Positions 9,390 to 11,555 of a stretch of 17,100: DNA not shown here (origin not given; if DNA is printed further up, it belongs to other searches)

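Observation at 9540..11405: Long RelA/SpoT homologue in an archaeal housekeeping context, with an intact HD hydrolase but an apparently dead synthetase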

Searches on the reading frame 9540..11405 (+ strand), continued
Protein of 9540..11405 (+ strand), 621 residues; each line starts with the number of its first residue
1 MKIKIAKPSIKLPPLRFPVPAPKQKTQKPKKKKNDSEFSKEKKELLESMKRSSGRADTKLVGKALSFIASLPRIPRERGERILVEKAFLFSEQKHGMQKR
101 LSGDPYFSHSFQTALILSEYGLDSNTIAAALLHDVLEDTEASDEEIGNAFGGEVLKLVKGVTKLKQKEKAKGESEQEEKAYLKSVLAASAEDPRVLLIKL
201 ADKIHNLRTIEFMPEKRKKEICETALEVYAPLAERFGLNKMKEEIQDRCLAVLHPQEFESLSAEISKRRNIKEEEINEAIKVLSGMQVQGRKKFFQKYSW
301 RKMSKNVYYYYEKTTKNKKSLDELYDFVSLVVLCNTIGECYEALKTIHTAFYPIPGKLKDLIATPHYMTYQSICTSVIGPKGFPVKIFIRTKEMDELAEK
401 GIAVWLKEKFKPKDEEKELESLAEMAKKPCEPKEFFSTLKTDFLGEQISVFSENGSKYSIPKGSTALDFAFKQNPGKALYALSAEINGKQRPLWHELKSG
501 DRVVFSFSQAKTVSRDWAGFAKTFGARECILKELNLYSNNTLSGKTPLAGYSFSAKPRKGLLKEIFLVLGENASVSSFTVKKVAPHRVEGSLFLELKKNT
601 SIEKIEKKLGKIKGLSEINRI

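Call 17: find_encoding_contigs(protein=P0016, flank=8000, max_places=1)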
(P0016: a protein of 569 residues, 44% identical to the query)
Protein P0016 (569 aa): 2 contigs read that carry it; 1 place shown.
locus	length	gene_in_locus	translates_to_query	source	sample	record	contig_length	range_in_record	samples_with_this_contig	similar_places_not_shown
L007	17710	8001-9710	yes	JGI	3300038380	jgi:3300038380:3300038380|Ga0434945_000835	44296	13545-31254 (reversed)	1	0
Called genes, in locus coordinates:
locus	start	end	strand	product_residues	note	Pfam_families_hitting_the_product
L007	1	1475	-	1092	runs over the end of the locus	PF02874:ATP-synt_ab_N, PF16886:ATP-synt_ab_Xtn, PF14890:Intein_splicing, PF14528:LAGLIDADG_3, PF00006:ATP-synt_ab, PF22919:ATP-synt_VA_C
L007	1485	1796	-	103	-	PF01990:ATP-synt_F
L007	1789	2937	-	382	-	PF01992:vATP-synt_AC39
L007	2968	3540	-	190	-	PF01991:vATP-synt_E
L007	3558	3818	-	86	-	PF00137:ATP-synt_C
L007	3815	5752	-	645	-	PF01496:V_ATPase_I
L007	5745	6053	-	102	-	-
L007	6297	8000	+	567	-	PF03485:Arg_tRNA_synt_N, PF00750:tRNA-synt_1d, PF05746:DALR_1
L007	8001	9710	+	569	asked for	PF13328:HD_4, PF01966:HD, PF04607:RelA_SpoT, PF02824:TGS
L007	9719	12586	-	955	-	PF00133:tRNA-synt_1, PF01406:tRNA-synt_1e (faint), PF01921:tRNA-synt_1f (faint), PF09334:tRNA-synt_1g, PF08264:Anticodon_1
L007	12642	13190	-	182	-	PF00857:Isochorismatase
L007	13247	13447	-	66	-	-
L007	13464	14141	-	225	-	-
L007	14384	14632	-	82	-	-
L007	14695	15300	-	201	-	-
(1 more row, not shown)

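Call 18: find_encoding_contigs(protein=P0013, flank=8000, max_places=1)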
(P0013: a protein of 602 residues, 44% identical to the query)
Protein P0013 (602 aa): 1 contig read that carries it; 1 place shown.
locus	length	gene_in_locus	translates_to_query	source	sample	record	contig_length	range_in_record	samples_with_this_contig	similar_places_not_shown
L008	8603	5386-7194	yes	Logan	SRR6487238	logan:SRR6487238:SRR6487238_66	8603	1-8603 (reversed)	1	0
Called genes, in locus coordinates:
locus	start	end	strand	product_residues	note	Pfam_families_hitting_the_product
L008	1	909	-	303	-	?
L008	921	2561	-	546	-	PF26696:PTL_trimer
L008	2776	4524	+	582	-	PF03485:Arg_tRNA_synt_N, PF00750:tRNA-synt_1d, PF05746:DALR_1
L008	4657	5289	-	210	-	PF12686:DUF3800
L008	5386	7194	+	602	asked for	PF13328:HD_4, PF01966:HD, PF04607:RelA_SpoT, PF02824:TGS, PF13291:ACT_4, PF01842:ACT, PF22629:ACT_AHAS_ss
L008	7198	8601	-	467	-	?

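Call 21: find_related_loci(query=A1, collection=genome_contigs, flank=6000)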
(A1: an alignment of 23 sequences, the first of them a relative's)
Query A1 (621 aa) in genome_contigs; peptide patterns used: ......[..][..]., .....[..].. (x = any residue, [..] = any of these).
600 stretches matched a pattern (row limit reached: there are more); 582 encode a relative of the query (tblastn E <= 1e-3); the best 80 are kept; 80 distinct loci.
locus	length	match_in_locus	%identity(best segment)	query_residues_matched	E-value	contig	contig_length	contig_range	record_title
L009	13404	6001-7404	40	41-530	4e-100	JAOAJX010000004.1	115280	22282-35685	MAG: Candidatus Iainarchaeum archaeon isolate SKW289 NODE_4_length_115280_cov_7.973186, whole genome shotgun sequence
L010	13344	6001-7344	37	83-530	2e-93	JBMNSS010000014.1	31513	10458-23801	MAG: Limnochordia bacterium isolate SBF912SR2HQ0054 scaffold_5749_c1, whole genome shotgun sequence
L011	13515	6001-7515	35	26-530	3e-93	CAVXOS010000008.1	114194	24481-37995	MAG: uncultured Gaiellaceae bacterium isolate MFD00392.bin.2.55 genome assembly, contig: contig_37544, whole genome shot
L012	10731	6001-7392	36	75-530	2e-91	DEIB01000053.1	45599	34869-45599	MAG TPA_asm: Chthonomonas sp. UBA2785 UBA2785_contig_4489, whole genome shotgun sequence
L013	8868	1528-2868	40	86-530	7e-91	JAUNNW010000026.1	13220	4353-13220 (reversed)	MAG: Synergistaceae bacterium isolate S33M_St_37 NODE_2344_length_13220_cov_8.558223, whole genome shotgun sequence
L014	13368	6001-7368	36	80-530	4e-91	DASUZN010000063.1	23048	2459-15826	MAG TPA_asm: Gaiella sp. isolate SMAG_U1924 k141_1700569, whole genome shotgun sequence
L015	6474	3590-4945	39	83-530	5e-91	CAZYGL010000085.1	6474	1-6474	MAG TPA_asm: uncultured Syntrophomonas sp. isolate binchicken_co22_216 genome assembly, contig: NODE_11509_length_6474_c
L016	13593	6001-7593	33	6-530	1e-90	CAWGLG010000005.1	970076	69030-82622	MAG: uncultured Thermoleophilia bacterium isolate MFD09779.bin.1.239 genome assembly, contig: contig_35837, whole genome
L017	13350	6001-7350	39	79-527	9e-91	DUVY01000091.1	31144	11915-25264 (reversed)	MAG TPA_asm: Clostridiales bacterium isolate AS08sgBPME_79 256438_AS08, whole genome shotgun sequence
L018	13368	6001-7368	37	83-530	3e-90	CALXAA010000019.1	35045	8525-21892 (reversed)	MAG: uncultured Clostridia bacterium isolate BRZ_D__bin85 genome assembly, contig: BRZ_D__NODE_2099_length_35045_cov_29.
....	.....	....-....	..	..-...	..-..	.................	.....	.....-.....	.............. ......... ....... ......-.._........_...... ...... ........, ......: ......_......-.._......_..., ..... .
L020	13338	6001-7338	38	86-530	4e-90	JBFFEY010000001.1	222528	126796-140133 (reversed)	MAG: Burkholderiales bacterium isolate Mix_mud14.2021.12.3 k141_1449245_length_222528_cov_14.4454, whole genome shotgun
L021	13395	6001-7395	37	83-530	7e-90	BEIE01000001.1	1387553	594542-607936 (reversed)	Bacterium HR28 DNA, contig: NODE_3_1, isolate: HRbin28, whole genome shotgun sequence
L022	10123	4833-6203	37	83-528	6e-90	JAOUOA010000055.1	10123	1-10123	MAG: Spirochaetia bacterium isolate 8_1_Oct_SF_Bin1 8_1_Oct_SF_Bin1_scaffold_5432_c1, whole genome shotgun sequence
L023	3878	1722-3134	35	44-530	3e-90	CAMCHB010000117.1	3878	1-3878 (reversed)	MAG: uncultured Clostridium sp. isolate ERR1855544_bin.37_metaWRAP_v1.3_MAG genome assembly, contig: ERZ9514781.9834, wh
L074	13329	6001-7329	37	83-530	2e-84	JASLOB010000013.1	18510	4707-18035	MAG: Candidatus Nanoarchaeia archaeon isolate Arabian11_MAG_25 c_000000813309, whole genome shotgun sequence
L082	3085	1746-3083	37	83-530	6e-85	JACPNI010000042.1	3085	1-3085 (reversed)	MAG: Candidatus Woesearchaeota archaeon isolate NC_groundwater_571_Ag_S-0.1um_33_7 S35_SO-1_scaffold_73000, whole genome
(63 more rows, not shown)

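Call 35: search_protein_families(library=pfam, proteins=[L074:5833-7830:+, L074:49-1170:+, L074:1682-2893:-, L074:3629-4318:+, L074:7866-8576:+, L074:8974-10023:-, L074:10607-11239:+, L074:11679-12329:-, L082:137-934:+], max_evalue=0.001)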
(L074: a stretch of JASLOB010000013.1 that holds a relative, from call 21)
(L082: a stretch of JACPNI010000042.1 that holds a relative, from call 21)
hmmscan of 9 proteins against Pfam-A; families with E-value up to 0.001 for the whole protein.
L074:5833-7830:+ (665 aa): 6 families
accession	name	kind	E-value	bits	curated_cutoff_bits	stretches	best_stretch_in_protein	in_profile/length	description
PF13328.12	HD_4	-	3.3e-47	160.5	27.2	1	61-208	1-155/156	HD domain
PF04607.23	RelA_SpoT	-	1.7e-39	135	27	1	268-375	1-110/113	Region found in RelA / SpoT proteins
PF02824.27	TGS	-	8.1e-24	83.9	22.2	1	417-476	1-60/60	TGS domain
PF13291.12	ACT_4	-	8.2e-11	42.9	27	1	587-660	4-78/80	ACT domain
PF01966.28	HD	-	3.1e-10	40.8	22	1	80-177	1-116/116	HD domain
PF01842.31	ACT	-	1.3e-05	25.3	27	1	591-652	2-62/66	ACT domain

L074:49-1170:+ (373 aa): 3 families
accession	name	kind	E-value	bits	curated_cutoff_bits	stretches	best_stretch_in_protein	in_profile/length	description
PF00208.27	ELFV_dehydrog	-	2.5e-55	188.2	23.4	1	149-371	2-236/241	Glutamate/Leucine/Phenylalanine/Valine dehydrogenase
PF02812.23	ELFV_dehydrog_N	-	1.6e-29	102.7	25.3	1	10-125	2-125/129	Glu/Leu/Phe/Val dehydrogenase, dimerisation domain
PF05088.18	Bac_GDH_CD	-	0.00097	18.2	22.8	0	271-321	398-448/497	Bacterial NAD-glutamate dehydrogenase, catalytic domain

L074:1682-2893:- (403 aa): 5 families
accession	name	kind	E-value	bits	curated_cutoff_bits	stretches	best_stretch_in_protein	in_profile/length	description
PF13393.11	tRNA-synt_His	-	1.7e-48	165.9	25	1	8-304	1-308/308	Histidyl-tRNA synthetase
PF03129.25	HGTP_anticodon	-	6.4e-19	68.4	21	1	317-403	1-92/94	Anticodon binding domain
PF01409.25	tRNA-synt_2d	-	6.3e-10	39.4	19.8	1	10-161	9-164/246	tRNA synthetases class II core domain (F)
PF00587.30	tRNA-synt_2b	-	3.1e-08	34.3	29.3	1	65-204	1-143/179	tRNA synthetase class II core domain (G, H, P, S and T)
PF00152.25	tRNA-synt_2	-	1.7e-07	31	25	1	100-173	93-152/308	tRNA synthetases class II (D, K and N)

L074:3629-4318:+ (229 aa): 1 family
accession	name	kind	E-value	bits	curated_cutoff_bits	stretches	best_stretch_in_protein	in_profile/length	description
PF01988.24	VIT1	-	2.5e-56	191.3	28.1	1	15-223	1-213/214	VIT family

L074:7866-8576:+ (236 aa): 4 families
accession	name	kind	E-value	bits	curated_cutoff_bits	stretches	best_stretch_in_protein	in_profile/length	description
PF00175.26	NAD_binding_1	-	3e-20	73.3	22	1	117-219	1-109/109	Oxidoreductase NAD-binding domain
PF00970.30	FAD_binding_6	-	4.7e-16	59.4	21.1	1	8-106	2-97/99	Oxidoreductase FAD-binding domain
PF08030.17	NAD_binding_6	-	1e-05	26.1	22.2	1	113-181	2-80/156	Ferric reductase NAD binding domain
PF22290.1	DmmA-like_N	-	0.00031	21.6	33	0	96-174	2-77/124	Dimethylamine monooxygenase subunit DmmA-like, N-terminal domain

L074:8974-10023:- (349 aa): 1 family
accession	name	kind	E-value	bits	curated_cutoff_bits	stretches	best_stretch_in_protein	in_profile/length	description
PF01488.26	Shikimate_DH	-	5e-08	33.5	24.3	1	158-209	8-59/138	Shikimate / quinate 5-dehydrogenase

L074:10607-11239:+ (210 aa): 4 families
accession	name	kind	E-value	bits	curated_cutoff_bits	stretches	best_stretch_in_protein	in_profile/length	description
PF19810.5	HFX_2341_N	-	4e-11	43.9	30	1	4-113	2-116/120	HFX_2341-like, N-terminal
PF22662.2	Csa3_N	-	1.8e-05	25.2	27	1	25-108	26-114/120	Csa3 CRISPR-associated Rossmann-like domain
PF01022.26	HTH_5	-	3.6e-05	24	22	1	134-170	3-37/47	Bacterial regulatory protein, arsR family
PF13412.12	HTH_24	-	7.3e-05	22.7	21.9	1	132-170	2-39/48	Winged helix-turn-helix DNA-binding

L074:11679-12329:- (216 aa): 1 family
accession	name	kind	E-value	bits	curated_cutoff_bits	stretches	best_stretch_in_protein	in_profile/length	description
PF07314.17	Lit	-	4.7e-29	102.1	24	1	15-185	2-176/176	Lipoprotein intramolecular transacylase Lit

L082:137-934:+ (265 aa): 0 families

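Call 41: predict_structure(alignment_id=A1)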
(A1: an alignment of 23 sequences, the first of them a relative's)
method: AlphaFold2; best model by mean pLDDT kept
length: 621 residues; sequences in the alignment: 23
mean_pLDDT: 81.3   pTM: 0.71
mean pLDDT of the five models: 81.3, 79.1, 78.5, 78.4, 76.9
residues with pLDDT >= 90: 231; 70-90: 287; 50-70: 35; < 50: 68
segments of 3 or more residues with pLDDT < 50: 1-30, 55-75, 165-173, 538-545
pLDDT, mean of each block of 10 residues (from residue 1): 40 39 41 64 80 50 44 52 86 80 78 90 90 85 89 91 55 65 86 91 92 89 93 89 96 96 96 96 87 88 95 92 92 95 95 93 71 93 95 89 79 67 75 81 83 89 92 90 94 92 93 86 85 63 56 87 85 81 87 82 86 85 76
secondary structure, 60 per line:
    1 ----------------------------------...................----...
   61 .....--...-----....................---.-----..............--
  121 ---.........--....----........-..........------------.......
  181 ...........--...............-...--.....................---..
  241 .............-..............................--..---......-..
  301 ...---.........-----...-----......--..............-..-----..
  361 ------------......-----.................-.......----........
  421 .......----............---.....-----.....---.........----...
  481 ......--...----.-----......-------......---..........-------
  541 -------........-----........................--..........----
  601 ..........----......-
elements in order: H35-53 H58-65 H76-95 H106-118 H124-132 H135-138 H143-150 H152-161 H174-191 H194-208 H215-235 H239-253 H255-284 H294-297 E299-303 H307-315 E329-334 H337-350 E373-378 E384-391 H392-400 H402-408 H413-427 H432-443 E447-451 E457-461 H466-473 E481-486 E489-491 E502-507 H515-520 H524-533 E548-555 H561-572 E573-584 E587-596 H601-610 E615-620
